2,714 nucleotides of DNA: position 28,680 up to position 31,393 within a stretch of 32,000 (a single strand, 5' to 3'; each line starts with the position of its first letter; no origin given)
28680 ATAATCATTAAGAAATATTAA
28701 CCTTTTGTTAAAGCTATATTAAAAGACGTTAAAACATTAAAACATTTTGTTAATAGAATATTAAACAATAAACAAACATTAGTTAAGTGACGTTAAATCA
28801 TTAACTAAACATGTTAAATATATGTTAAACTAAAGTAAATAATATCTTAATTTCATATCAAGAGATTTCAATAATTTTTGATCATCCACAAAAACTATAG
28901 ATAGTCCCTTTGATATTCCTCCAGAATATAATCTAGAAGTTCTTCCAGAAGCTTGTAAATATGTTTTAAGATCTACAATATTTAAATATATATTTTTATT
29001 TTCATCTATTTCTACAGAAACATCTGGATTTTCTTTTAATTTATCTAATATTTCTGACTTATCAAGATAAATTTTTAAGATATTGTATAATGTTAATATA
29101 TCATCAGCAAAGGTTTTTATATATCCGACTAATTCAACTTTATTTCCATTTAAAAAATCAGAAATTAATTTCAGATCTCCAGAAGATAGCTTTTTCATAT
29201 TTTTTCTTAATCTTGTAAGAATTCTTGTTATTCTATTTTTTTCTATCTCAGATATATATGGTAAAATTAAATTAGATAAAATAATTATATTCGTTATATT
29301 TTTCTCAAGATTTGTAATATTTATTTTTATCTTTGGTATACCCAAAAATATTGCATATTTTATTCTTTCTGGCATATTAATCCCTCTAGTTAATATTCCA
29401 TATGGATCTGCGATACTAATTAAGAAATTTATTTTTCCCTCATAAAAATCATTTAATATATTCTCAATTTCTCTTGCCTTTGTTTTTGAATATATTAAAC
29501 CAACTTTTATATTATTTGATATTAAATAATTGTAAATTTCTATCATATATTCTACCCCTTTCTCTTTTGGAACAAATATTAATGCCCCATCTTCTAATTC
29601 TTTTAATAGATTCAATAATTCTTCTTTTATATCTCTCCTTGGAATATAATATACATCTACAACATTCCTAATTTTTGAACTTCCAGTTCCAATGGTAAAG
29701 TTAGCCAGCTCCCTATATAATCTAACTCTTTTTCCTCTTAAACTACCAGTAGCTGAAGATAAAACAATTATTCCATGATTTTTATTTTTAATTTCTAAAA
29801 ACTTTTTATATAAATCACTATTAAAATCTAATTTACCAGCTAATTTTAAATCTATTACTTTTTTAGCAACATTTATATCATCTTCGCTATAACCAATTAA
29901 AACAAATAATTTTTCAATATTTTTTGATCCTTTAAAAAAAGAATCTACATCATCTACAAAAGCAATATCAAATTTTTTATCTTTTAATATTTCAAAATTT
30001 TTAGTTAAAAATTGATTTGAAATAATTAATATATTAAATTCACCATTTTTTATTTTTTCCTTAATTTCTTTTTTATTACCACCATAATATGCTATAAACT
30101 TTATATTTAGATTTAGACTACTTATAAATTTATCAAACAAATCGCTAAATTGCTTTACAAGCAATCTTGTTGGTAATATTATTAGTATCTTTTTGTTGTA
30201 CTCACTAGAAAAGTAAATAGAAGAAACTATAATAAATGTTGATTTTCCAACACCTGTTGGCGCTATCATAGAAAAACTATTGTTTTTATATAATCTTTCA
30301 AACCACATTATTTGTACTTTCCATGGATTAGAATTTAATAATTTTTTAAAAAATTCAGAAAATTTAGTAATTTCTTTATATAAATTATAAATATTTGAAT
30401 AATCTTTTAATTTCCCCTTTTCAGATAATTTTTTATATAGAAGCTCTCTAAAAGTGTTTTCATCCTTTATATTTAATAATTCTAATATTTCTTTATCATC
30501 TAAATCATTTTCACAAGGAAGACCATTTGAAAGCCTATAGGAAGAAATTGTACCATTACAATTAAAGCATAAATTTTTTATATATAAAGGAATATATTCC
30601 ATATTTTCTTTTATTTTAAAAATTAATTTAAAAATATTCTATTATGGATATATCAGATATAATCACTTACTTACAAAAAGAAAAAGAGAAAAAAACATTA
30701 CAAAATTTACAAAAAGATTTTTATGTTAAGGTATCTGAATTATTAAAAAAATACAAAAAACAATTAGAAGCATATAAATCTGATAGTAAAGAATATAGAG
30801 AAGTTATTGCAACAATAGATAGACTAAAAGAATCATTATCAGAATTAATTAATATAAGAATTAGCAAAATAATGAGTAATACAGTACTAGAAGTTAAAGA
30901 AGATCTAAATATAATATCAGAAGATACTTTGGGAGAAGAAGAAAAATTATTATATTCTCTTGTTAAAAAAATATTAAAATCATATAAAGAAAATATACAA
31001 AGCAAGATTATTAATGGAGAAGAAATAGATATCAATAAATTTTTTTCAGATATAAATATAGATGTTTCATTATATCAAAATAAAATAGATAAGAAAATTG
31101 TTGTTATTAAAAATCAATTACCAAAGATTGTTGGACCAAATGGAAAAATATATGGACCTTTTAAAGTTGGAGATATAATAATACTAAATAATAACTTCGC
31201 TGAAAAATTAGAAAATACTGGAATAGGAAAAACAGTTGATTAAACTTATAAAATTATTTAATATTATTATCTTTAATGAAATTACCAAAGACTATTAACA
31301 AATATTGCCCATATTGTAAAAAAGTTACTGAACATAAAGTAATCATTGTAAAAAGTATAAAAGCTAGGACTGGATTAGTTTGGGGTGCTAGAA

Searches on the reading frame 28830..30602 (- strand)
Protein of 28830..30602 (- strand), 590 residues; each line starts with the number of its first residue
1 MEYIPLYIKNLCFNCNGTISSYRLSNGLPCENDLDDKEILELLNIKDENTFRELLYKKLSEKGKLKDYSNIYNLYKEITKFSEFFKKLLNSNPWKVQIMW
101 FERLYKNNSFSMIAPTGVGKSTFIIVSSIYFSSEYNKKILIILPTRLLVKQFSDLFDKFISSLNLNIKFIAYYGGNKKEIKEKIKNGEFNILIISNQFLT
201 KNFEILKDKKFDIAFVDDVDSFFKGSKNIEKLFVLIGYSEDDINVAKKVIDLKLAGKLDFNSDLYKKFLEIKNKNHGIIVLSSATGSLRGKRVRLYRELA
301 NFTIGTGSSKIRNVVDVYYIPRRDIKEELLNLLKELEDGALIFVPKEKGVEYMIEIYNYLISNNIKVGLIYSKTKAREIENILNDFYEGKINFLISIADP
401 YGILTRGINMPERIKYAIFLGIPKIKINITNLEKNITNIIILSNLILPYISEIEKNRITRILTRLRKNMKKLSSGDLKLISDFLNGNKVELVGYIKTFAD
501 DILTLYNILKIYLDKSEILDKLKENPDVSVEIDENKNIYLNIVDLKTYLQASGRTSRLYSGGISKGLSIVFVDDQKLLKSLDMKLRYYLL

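Call 6: search_protein_families(library=pfam, proteins=[window:28830-30602:-], max_evalue=0.01)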
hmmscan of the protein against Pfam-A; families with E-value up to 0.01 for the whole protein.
window:28830-30602:- (590 aa): 5 families
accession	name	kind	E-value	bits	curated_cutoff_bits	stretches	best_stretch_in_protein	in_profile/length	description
PF00270.35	DEAD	-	6.8e-13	49.1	26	1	95-223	2-130/167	DEAD/DEAH box helicase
PF00271.37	Helicase_C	-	4.4e-12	46.7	23.5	1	328-423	5-93/110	Helicase conserved C-terminal domain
PF17915.7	zf_Rg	-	1.2e-08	34.7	25.5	1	7-34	5-32/49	Reverse gyrase zinc finger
PF04851.21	ResIII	-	2.1e-08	34.7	22.5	1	99-219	10-134/164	Type III restriction enzyme, res subunit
PF00176.29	SNF2-rel_dom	-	0.00069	19.2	24.9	1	99-218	7-133/290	SNF2-related domain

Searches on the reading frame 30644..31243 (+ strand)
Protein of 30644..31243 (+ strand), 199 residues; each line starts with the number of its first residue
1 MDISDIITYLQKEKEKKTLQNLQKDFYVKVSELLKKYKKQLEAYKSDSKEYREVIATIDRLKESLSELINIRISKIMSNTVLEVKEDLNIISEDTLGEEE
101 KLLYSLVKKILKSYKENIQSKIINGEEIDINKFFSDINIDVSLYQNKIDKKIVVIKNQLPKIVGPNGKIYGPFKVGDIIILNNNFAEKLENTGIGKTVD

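Call 6: search_protein_families(library=pfam, proteins=[window:30644-31243:+], max_evalue=0.01)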
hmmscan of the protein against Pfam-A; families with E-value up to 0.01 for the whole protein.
window:30644-31243:+ (199 aa): 2 families
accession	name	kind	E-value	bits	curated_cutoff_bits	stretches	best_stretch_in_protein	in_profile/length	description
PF22090.1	Gins51_C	-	8.3e-08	32.3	27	1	153-189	3-39/48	Gins51, C-terminal domain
PF05916.17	Sld5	-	1.1e-05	26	22.3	1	12-118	11-101/102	GINS complex protein helical bundle domain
